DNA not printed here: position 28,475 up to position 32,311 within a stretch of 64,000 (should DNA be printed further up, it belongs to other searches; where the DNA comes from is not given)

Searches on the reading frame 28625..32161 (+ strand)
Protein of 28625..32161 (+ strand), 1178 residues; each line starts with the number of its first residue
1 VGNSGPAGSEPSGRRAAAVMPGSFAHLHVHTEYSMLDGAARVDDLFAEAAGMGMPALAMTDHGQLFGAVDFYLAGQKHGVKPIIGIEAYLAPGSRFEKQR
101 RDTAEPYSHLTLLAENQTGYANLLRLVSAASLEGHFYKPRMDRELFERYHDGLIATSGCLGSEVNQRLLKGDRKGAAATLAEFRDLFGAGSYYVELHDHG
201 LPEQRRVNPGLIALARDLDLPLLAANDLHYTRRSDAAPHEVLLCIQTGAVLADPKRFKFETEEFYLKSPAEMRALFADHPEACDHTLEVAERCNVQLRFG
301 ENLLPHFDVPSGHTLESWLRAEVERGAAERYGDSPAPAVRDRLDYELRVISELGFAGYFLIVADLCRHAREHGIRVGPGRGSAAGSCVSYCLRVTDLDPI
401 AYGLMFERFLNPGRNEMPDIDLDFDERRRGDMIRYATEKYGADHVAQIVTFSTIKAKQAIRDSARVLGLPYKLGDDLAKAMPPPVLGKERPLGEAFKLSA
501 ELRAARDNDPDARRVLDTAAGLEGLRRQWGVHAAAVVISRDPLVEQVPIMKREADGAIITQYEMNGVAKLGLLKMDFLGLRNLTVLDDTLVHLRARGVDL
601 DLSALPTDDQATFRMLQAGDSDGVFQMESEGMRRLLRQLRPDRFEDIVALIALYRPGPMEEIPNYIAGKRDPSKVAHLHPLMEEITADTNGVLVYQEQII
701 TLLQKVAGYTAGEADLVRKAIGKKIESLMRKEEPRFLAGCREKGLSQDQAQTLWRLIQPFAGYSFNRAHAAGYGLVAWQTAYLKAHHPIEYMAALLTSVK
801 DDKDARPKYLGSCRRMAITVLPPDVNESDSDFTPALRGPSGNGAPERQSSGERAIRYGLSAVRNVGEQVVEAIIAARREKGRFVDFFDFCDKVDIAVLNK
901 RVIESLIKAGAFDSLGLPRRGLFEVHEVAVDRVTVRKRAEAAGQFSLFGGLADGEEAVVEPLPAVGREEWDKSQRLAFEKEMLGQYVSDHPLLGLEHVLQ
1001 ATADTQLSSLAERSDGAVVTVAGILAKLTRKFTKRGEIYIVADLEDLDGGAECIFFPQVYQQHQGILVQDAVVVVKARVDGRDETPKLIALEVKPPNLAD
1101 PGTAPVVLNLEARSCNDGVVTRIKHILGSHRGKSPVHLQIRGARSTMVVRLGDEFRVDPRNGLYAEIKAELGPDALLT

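Call 36: search_protein_families(library=pfam, proteins=[window:28625-32161:+])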
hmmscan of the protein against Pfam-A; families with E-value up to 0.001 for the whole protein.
window:28625-32161:+ (1178 aa): 6 families
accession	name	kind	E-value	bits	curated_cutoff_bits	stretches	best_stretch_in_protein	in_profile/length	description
PF07733.18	DNA_pol3_alpha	-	1.3e-95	320.4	23.9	1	318-579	2-260/260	Bacterial DNA polymerase III alpha NTPase domain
PF17657.6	DNA_pol3_finger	-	2e-53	180.6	22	1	582-744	1-166/166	Bacterial DNA polymerase III alpha subunit finger domain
PF02811.25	PHP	-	4.3e-53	180.4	26.4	1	26-199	1-164/164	PHP domain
PF14579.12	HHH_6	-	6.9e-30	103.6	25.6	1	818-921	2-89/90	Helix-hairpin-helix motif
PF01336.31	tRNA_anti-codon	-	9.4e-06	25.9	27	1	1019-1095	1-74/75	OB-fold nucleic acid binding domain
PF20914.2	DNA_pol_IIIA_C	-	0.00025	21.2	22.5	1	1122-1172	1-52/52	DNA polymerase III subunit alpha, C-terminal domain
